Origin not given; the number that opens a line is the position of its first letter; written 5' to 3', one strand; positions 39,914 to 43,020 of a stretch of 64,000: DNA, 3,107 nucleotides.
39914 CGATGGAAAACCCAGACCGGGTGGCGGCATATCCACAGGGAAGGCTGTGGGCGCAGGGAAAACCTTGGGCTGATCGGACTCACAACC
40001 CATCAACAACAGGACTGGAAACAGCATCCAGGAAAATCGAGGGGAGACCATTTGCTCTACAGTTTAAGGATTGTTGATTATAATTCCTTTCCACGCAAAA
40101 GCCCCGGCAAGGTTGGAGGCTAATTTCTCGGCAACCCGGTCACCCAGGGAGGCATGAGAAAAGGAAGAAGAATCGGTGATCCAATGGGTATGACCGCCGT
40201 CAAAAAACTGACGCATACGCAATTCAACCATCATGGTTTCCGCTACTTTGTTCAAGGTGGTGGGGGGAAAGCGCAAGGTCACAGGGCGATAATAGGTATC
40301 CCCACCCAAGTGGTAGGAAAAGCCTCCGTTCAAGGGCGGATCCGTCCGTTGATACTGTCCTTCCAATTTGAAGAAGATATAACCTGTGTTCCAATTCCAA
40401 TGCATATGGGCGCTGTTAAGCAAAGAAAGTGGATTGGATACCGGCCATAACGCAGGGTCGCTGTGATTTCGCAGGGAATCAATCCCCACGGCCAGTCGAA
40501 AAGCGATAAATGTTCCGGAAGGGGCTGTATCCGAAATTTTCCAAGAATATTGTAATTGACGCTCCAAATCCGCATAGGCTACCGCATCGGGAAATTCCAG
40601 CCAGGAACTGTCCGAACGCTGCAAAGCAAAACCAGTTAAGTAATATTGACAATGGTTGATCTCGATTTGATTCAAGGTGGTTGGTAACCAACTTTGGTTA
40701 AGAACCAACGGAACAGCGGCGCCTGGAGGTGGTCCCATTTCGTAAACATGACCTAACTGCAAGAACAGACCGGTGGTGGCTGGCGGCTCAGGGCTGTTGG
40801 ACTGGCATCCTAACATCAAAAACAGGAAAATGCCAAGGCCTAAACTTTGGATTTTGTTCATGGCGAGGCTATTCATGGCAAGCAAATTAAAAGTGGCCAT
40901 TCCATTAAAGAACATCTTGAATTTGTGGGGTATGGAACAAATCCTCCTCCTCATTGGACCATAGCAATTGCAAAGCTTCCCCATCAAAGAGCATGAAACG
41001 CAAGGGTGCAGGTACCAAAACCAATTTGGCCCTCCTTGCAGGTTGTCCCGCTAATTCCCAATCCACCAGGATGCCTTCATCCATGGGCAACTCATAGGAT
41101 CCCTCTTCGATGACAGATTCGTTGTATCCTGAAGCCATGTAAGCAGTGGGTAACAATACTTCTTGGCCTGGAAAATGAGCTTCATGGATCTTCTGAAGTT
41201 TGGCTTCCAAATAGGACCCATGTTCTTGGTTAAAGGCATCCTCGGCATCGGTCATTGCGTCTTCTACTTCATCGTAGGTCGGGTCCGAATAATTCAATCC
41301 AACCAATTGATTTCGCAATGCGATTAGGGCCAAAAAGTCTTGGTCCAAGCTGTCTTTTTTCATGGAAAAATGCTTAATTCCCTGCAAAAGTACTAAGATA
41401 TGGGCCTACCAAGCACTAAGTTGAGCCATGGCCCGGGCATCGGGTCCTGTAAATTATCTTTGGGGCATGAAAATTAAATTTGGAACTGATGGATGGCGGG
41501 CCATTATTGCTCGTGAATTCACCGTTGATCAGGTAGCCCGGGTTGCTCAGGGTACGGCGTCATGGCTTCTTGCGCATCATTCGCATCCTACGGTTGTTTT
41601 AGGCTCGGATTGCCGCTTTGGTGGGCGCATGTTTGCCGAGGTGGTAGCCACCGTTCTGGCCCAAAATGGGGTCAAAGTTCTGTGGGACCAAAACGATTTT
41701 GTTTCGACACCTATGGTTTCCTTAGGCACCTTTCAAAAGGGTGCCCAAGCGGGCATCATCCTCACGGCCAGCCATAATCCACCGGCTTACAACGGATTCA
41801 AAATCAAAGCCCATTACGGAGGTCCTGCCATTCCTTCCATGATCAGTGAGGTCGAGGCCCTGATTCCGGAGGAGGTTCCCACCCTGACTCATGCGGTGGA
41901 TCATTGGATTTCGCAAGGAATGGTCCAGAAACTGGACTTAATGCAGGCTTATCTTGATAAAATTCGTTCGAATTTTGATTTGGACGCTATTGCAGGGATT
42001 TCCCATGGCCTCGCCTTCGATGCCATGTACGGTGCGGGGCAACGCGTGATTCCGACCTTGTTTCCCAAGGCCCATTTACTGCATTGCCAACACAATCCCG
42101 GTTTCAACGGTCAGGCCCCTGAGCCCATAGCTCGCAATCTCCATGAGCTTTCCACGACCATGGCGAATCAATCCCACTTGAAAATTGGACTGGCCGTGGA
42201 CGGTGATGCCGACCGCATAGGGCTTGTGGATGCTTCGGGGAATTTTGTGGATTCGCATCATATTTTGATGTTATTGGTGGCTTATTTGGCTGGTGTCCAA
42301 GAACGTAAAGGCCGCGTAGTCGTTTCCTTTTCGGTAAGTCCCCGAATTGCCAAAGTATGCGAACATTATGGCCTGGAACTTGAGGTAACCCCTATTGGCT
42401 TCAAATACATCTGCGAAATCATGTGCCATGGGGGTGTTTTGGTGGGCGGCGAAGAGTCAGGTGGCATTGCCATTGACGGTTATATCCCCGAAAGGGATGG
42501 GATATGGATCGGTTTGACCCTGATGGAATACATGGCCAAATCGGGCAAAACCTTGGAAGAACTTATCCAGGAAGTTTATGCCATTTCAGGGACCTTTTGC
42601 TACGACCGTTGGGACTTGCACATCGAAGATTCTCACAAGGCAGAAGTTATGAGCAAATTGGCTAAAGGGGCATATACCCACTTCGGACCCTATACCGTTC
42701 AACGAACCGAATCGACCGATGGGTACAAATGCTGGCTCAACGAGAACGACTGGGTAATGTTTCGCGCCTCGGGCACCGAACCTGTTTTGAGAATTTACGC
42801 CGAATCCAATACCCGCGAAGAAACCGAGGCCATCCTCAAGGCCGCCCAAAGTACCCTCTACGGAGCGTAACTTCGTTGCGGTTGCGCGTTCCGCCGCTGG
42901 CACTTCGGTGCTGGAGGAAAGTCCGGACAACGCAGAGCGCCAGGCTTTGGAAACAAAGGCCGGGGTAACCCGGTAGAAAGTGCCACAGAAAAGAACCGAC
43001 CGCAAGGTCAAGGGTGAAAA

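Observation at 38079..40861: Three-gene operon: W-rich lipoprotein (MbnP-like) plus two tandem paralogous MauG/MbnH-type di-haem peroxidases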

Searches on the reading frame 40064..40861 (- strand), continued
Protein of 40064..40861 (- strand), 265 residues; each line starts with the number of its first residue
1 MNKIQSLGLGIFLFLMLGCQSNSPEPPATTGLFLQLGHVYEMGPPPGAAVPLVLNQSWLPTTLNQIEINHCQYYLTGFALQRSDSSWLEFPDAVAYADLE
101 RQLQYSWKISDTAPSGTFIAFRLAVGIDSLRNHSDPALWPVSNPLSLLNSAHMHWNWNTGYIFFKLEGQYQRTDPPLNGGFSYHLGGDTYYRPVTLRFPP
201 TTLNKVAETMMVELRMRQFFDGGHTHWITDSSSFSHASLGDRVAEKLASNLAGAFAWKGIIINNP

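Call 75: search_protein_families(library=pfam, alignment_id=A4, max_evalue=0.00001)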
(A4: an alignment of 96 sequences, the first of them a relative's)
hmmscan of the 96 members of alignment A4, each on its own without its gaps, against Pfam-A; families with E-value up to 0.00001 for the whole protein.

A. member 1, L024:8424-9428:- (334 aa): 2 families
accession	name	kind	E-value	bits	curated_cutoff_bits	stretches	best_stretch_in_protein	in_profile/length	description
PF11276.14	DUF3078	-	2.1e-29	102.2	25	1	53-144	1-92/92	Protein of unknown function (DUF3078)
PF04338.18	DUF481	-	1.4e-06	29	21.1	0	228-325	108-208/210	Protein of unknown function, DUF481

B. families by the number of members that match (of 96 scanned): 96 families (the first 25 are shown)
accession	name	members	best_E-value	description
PF11138.13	DUF2911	6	3.8e-49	Protein of unknown function (DUF2911)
PF18962.6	Por_Secre_tail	6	2.6e-14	Secretion system C-terminal sorting domain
PF03929.21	PepSY_TM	4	9.2e-53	PepSY-associated TM region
PF00849.27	PseudoU_synth_2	4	2.4e-33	RNA pseudouridylate synthase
PF13905.12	Thioredoxin_8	4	4e-08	Thioredoxin-like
PF00578.27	AhpC-TSA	4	5.3e-08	AhpC/TSA family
PF13407.12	Peripla_BP_4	3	9.3e-42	Periplasmic binding protein domain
PF01182.26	Glucosamine_iso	3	1.6e-20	Glucosamine-6-phosphate isomerases/6-phosphogluconolactonase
PF00356.27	LacI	3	4e-18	Bacterial regulatory proteins, lacI family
PF00532.27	Peripla_BP_1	3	2.4e-10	Periplasmic binding proteins and sugar binding domain of LacI family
PF08534.16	Redoxin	3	4.1e-08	Redoxin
PF09365.15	DUF2461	2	4.1e-78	Conserved hypothetical protein (DUF2461)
PF16921.10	Tex_YqgF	2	1.7e-46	Tex protein YqgF-like domain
PF22706.1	Tex_central_region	2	1.4e-32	Tex central region-like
PF11276.14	DUF3078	2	2.1e-29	Protein of unknown function (DUF3078)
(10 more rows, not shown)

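Call 79: search_protein_families(library=pfam, proteins=[L083:9056-9970:+, L033:8809-9735:+, L071:6460-6861:+, L033:6439-6837:+], max_evalue=0.01)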
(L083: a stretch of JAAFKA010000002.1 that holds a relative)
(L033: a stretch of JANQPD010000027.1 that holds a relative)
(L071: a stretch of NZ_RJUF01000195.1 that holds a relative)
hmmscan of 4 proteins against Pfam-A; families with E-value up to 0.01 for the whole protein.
L083:9056-9970:+ (304 aa): 0 families

L033:8809-9735:+ (308 aa): 0 families

L071:6460-6861:+ (133 aa): 0 families

L033:6439-6837:+ (132 aa): 0 families

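Call 84: search_protein_families(library=ncbifam, proteins=[L083:9056-9970:+, L033:8809-9735:+, L071:6460-6861:+, L033:6439-6837:+, L020:8687-9715:+, L046:7001-7786:+, L046:7793-8839:+], max_evalue=0.01)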
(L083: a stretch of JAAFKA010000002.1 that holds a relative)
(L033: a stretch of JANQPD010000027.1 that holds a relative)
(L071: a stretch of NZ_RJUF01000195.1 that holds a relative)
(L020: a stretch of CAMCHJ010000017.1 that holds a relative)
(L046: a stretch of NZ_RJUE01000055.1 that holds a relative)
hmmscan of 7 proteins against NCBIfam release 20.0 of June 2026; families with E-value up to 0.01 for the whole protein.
L083:9056-9970:+ (304 aa): 0 families

L033:8809-9735:+ (308 aa): 0 families

L071:6460-6861:+ (133 aa): 0 families

L033:6439-6837:+ (132 aa): 0 families

L020:8687-9715:+ (342 aa): 5 families
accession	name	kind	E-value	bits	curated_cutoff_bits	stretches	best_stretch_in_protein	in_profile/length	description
TIGR04039.1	MXAN_0977_Heme2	hypoth_equivalog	9.9e-65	218.8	362.85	1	47-334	8-332/336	MbnH family di-heme enzyme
TIGR03791.1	TTQ_mauG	equivalog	1.9e-53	181.6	443.85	1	48-325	3-280/291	tryptophan tryptophylquinone biosynthesis enzyme MauG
TIGR03981.2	SAM_quin_mod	hypoth_equivalog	3.2e-32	111.9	340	2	169-288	232-357/411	His-Xaa-Ser system-associated MauG-like protein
NF052341.1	hydrazine_gamma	equivalog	2.8e-06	26.5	625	0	258-320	280-336/339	hydrazine synthase subunit gamma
TIGR04484.1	thiosulf_SoxA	equivalog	0.00068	19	110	0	45-78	102-133/212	sulfur oxidation c-type cytochrome SoxA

L046:7001-7786:+ (261 aa): 1 family
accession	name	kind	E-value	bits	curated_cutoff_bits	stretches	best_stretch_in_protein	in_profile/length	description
TIGR04052.2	MbnP_like_WxW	equivalog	1.2e-14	54.3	140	1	95-193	84-176/257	MbnP family copper-binding protein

L046:7793-8839:+ (348 aa): 4 families
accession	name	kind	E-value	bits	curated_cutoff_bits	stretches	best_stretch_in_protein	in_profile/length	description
TIGR04039.1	MXAN_0977_Heme2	hypoth_equivalog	2e-69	234.2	362.85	1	47-347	3-333/336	MbnH family di-heme enzyme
TIGR03791.1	TTQ_mauG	equivalog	4.4e-59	200.1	443.85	1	55-338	5-281/291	tryptophan tryptophylquinone biosynthesis enzyme MauG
TIGR03981.2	SAM_quin_mod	hypoth_equivalog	1.1e-29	103.5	340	2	165-298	221-361/411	His-Xaa-Ser system-associated MauG-like protein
NF052341.1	hydrazine_gamma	equivalog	2e-05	23.7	625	0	31-83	43-95/339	hydrazine synthase subunit gamma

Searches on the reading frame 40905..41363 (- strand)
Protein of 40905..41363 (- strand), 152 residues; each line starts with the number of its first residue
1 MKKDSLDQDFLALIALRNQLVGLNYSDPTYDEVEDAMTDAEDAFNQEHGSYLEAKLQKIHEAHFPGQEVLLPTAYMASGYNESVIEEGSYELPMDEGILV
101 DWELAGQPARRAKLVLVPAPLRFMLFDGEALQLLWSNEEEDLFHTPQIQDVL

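Call 37: search_protein_families(library=pfam, proteins=[window:40905-41363:-], max_evalue=1)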
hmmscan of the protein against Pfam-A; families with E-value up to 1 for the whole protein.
window:40905-41363:- (152 aa): 0 families

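Call 53: find_homologous_proteins(query=window:40905-41363:-, max_evalue=0.001)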
Query window:40905-41363:- (152 aa): 14 proteins with E <= 0.001 among 41 candidates.
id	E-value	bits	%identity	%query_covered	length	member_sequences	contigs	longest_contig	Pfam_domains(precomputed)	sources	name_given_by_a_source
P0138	3.5e-95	334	100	100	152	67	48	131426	-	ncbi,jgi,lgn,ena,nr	ncbi:MAG: hypothetical protein EBQ67_01800 [Sphingobacteriia bacterium]|nr:hypothetical protein [Sph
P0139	5.0e-82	291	87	99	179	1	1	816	-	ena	-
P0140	1.0e-77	277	83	97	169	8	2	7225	-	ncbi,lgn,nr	ncbi:MAG: hypothetical protein FJ343_05500 [Sphingomonadales bacterium]|nr:hypothetical protein [Sph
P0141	1.7e-73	263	81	97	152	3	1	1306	-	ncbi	-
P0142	1.4e-67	244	71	98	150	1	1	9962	-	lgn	-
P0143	4.0e-66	239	70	98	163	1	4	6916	-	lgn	-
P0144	6.2e-65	236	70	97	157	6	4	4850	-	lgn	-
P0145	1.4e-61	225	74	88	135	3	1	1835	-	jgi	jgi:hypothetical protein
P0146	4.6e-60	220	65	96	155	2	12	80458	-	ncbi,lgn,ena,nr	ncbi:MAG: hypothetical protein EBR22_00915 [Cytophagia bacterium]|nr:hypothetical protein [Cytophagi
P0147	8.1e-60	219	65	98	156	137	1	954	-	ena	-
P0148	3.4e-59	217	65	97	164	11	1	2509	-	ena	-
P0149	4.9e-59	216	63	99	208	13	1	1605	-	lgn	-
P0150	1.4e-57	212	62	99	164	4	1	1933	-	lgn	-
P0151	9.2e-55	203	64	98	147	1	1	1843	-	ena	-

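Call 62: search_protein_representatives(alignment_id=A2)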
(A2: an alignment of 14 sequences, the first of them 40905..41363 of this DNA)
Query: 14 sequences, 154 profile positions. Proteins with E-value up to 0.001 (for the whole library): 140; up to 1e-10: 90; up to 1e-30: 3. The best 140 are listed.
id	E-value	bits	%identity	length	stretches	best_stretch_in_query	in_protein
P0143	1.2e-76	272.2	-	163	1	2-150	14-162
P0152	2.9e-32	128.0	-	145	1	3-142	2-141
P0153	7.6e-32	126.7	-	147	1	3-145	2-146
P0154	3.9e-29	117.9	-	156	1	6-145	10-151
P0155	3.0e-27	111.7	-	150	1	2-145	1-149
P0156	3.2e-26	108.4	-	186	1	2-138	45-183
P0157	5.6e-26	107.6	-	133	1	5-138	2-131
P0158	5.3e-25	104.4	-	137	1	13-139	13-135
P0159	8.5e-25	103.8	-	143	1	3-127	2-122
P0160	1.0e-24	103.5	-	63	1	95-153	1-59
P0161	1.9e-24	102.6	-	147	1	4-143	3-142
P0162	5.9e-24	101.0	-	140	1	4-132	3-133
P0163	9.9e-24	100.3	-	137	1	2-137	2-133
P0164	1.0e-23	100.3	-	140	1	4-141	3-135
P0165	1.9e-23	99.4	-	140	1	6-137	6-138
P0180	1.5e-20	90.0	-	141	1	3-137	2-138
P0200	3.7e-17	79.0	-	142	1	3-137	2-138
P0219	9.0e-15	71.2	-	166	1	1-137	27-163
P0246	3.7e-09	53.0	-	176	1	2-144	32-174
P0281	1.1e-04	38.5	-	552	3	6-67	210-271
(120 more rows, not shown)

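Call 65: search_protein_families(library=pfam, proteins=[P0152, P0155, P0165, P0180, P0200, P0219, P0246, P0281], max_evalue=0.1)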
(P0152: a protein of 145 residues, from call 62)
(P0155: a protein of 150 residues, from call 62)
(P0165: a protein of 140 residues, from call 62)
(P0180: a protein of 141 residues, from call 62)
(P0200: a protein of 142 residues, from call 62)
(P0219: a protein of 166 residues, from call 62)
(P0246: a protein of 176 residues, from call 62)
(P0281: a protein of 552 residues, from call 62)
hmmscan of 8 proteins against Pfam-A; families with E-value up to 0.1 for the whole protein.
P0152 (145 aa): 0 families

P0155 (150 aa): 0 families

P0165 (140 aa): 1 family
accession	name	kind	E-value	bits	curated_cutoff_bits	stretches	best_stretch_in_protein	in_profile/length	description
PF09770.15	PAT1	-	0.016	14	25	1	23-52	43-72/862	Topoisomerase II-associated protein PAT1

P0180 (141 aa): 2 families
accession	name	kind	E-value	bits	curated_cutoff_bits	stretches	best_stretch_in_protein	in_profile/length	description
PF05698.19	Trigger_C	-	0.051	14.1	22.7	1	52-89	22-59/162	Bacterial trigger factor protein (TF) C-terminus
PF14276.11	DUF4363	-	0.095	13.1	27.5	0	15-64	45-94/107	Domain of unknown function (DUF4363)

P0200 (142 aa): 0 families

P0219 (166 aa): 1 family
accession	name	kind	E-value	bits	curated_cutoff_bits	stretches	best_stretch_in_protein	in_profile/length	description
PF08079.17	Ribosomal_L30_N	-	0.023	15.5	31.6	1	17-56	13-52/72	Ribosomal L30 N-terminal domain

P0246 (176 aa): 0 families

P0281 (552 aa): 17 families
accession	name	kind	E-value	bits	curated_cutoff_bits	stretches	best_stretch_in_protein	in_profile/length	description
PF00685.33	Sulfotransfer_1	-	1.2e-64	218.6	22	7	452-539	166-254/255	Sulfotransferase domain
PF24975.1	UBA_Rad5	-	1.7e-10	41.3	27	0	205-230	6-30/40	Fungal Rad5 UBA-like domain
PF07454.18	SpoIIP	-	4.2e-08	33.5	24.4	0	174-240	85-149/269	Stage II sporulation protein P (SpoIIP)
PF24120.1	SsdA_C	-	5.7e-07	30.5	27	0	194-217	16-39/56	Single-strand DNA deaminase toxin A, C-terminal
PF04751.20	DarP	-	9e-07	29.3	26.3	0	200-275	55-128/153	Dual-action ribosomal maturation protein DarP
PF13618.11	Gluconate_2-dh3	-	2.2e-05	25.3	23.4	0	231-306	38-106/135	Gluconate 2-dehydrogenase subunit 3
PF03484.21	B5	-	7.1e-05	23.4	28.6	0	69-104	3-38/67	tRNA synthetase B5 domain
PF12471.13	GTP_CH_N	-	8e-05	22.9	25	0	257-311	63-117/193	GTP cyclohydrolase N terminal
PF25325.1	EF-hand_EFHB_C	-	0.00053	20.2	27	0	198-225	26-53/75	EFHB C-terminal EF-hand domain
PF21487.2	Tas3_C-hel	-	0.00096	19.4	27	0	207-224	31-48/49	Tas3, C-terminal helical domains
PF08167.18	RIX1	-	0.0016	18.6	27.4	0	114-139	74-99/193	rRNA processing/ribosome biogenesis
PF16704.10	Rab_bind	-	0.0059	17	27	0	171-203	25-57/66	Rab binding domain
PF21354.3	STAT_linker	-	0.022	15.6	27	0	77-110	28-61/78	Signal transducer and activator of transcription, linker domain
PF04179.17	Init_tRNA_PT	-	0.022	15.4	22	0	191-215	12-36/114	Rit1 DUSP-like domain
PF16874.11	Glyco_hydro_36C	-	0.023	15.6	27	0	182-203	56-77/77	Glycosyl hydrolase family 36 C-terminal domain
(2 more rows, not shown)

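Call 66: predict_structure(alignment_id=A2)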
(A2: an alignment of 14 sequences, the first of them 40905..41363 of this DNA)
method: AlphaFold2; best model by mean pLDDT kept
length: 152 residues; sequences in the alignment: 14
mean_pLDDT: 83.1   pTM: 0.79
mean pLDDT of the five models: 83.1, 74.4, 72.6, 72.3, 71.1
residues with pLDDT >= 90: 71; 70-90: 57; 50-70: 14; < 50: 10
segments of 3 or more residues with pLDDT < 50: 82-89
pLDDT, mean of each block of 10 residues (from residue 1): 80 88 88 94 94 95 91 82 45 73 80 88 85 91 82 39
secondary structure, 60 per line:
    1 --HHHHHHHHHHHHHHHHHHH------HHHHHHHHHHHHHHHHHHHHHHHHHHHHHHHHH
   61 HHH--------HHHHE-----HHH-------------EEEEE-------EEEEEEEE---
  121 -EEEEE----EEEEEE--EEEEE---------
elements in order: H3-21 H28-63 H72-75 E98-102 E110-117 E122-126 E131-136 E139-143

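Call 69: fold_search(model_id=the predicted structure, library=pdb)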
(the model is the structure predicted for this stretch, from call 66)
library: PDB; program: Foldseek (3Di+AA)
matches with E <= 10: 128; with E <= 0.001: 0
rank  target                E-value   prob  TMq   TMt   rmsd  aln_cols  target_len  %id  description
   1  4fmb_C                6.5e-01  0.05  0.15  0.08  12.5        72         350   19  VirA-Rab1 complex structure (released 2012-09-05)
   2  4fmb_A                6.5e-01  0.05  0.15  0.08  12.5        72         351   19  VirA-Rab1 complex structure (released 2012-09-05)
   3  2y6x                  8.4e-01  0.57  0.29  0.39   9.8        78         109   17  Structure of Psb27 from Thermosynechococcus elongatus (released 2012-01-11)
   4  4apo_A                1.6e+00  0.44  0.28  0.29   7.7        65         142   14  AIP TPR domain in complex with human Tomm20 peptide (released 2013-01-23)
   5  4apo_B                2.2e+00  0.38  0.28  0.28   7.0        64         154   14  AIP TPR domain in complex with human Tomm20 peptide (released 2013-01-23)
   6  3eb8_A                2.5e+00  0.02  0.15  0.09  11.2        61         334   20  VirA (released 2008-09-30)
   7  8r2i_2                2.7e+00  0.75  0.29  0.43   1.0        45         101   11  Cryo-EM Structure of native Photosystem II assembly intermediate from Chlamydomonas reinhardtii (released 2024-01-31)
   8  3eb8_B                2.7e+00  0.02  0.16  0.09  11.2        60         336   22  VirA (released 2008-09-30)
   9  6nf1                  2.8e+00  0.06  0.23  0.08  16.3       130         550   12  Vav1 inhibited by an allosteric inhibitor: Vav1 inhibitors block GEF activity (released 2019-12-25)
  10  6jqa_A                3.2e+00  0.44  0.29  0.50   5.6        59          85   14  Crystal structure of phyllogen, a phyllody inducing effector protein of phytoplasma. (released 2019-05-15)
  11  4aif_A                3.2e+00  0.28  0.28  0.30   7.6        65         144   14  AIP TPR domain in complex with human Hsp90 peptide (released 2013-01-23)
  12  5uyr_B                3.2e+00  0.01  0.16  0.06  15.1       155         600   14  Crystal structure of the dark-adapted full-length bacteriophytochrome XccBphP mutant D199A from Xanthomonas campestris (released 2018-02-28)
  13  4rf0_A                3.4e+00  0.15  0.18  0.09   3.5        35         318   11  Crystal structure of the Middle-East respiratory syndrome coronavirus papain-like protease in complex with ubiquitin ( (released 2014-10-22)
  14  5it7_hh               3.4e+00  0.14  0.24  0.30   7.0        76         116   20  Structure of the Kluyveromyces lactis 80S ribosome in complex with the cricket paralysis virus IRES and eEF2 (released 2016-05-18)
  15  5w8t_A                3.6e+00  0.11  0.18  0.09   4.1        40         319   12  Crystal structure of MERS-CoV papain-like protease in complex with the C-terminal domain of human ISG15 (released 2017-09-27)
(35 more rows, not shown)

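Call 84: search_protein_families(library=ncbifam, proteins=[window:40905-41363:-], max_evalue=0.01)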
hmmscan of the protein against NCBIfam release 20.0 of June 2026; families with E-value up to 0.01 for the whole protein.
window:40905-41363:- (152 aa): 0 families

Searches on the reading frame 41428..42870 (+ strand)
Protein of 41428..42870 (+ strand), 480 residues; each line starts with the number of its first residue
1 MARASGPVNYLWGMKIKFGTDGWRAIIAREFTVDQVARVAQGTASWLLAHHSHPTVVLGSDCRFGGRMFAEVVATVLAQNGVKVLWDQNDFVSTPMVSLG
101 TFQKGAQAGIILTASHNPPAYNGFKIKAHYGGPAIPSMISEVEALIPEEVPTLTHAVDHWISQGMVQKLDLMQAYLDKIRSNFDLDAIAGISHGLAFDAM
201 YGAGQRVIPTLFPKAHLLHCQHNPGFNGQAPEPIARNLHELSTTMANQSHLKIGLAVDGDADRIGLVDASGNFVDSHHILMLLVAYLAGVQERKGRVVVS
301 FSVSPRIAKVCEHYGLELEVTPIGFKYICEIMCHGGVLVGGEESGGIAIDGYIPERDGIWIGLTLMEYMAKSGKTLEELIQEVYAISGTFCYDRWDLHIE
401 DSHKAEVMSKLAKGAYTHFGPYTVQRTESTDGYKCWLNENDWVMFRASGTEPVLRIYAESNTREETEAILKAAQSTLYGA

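Call 37: search_protein_families(library=pfam, proteins=[window:41428-42870:+], max_evalue=1)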
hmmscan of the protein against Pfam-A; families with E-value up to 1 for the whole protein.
window:41428-42870:+ (480 aa): 5 families
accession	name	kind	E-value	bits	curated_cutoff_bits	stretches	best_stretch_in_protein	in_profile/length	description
PF02878.22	PGM_PMM_I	-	1.5e-36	125.5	22.5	1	16-148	2-133/138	Phosphoglucomutase/phosphomannomutase, alpha/beta/alpha domain I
PF02880.22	PGM_PMM_III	-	8.1e-26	90.9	20.7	1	275-384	1-112/115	Phosphoglucomutase/phosphomannomutase, alpha/beta/alpha domain III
PF02879.22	PGM_PMM_II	-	2.6e-16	60.4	29.3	1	174-271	2-103/103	Phosphoglucomutase/phosphomannomutase, alpha/beta/alpha domain II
PF00408.26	PGM_PMM_IV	-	3.9e-07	30.5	23.1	1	438-470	30-62/68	Phosphoglucomutase/phosphomannomutase, C-terminal domain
PF24947.1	PGM1_C_vert_fung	-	0.15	12.8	27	1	427-471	63-110/138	Phosphoglucomutase-1, C-terminal domain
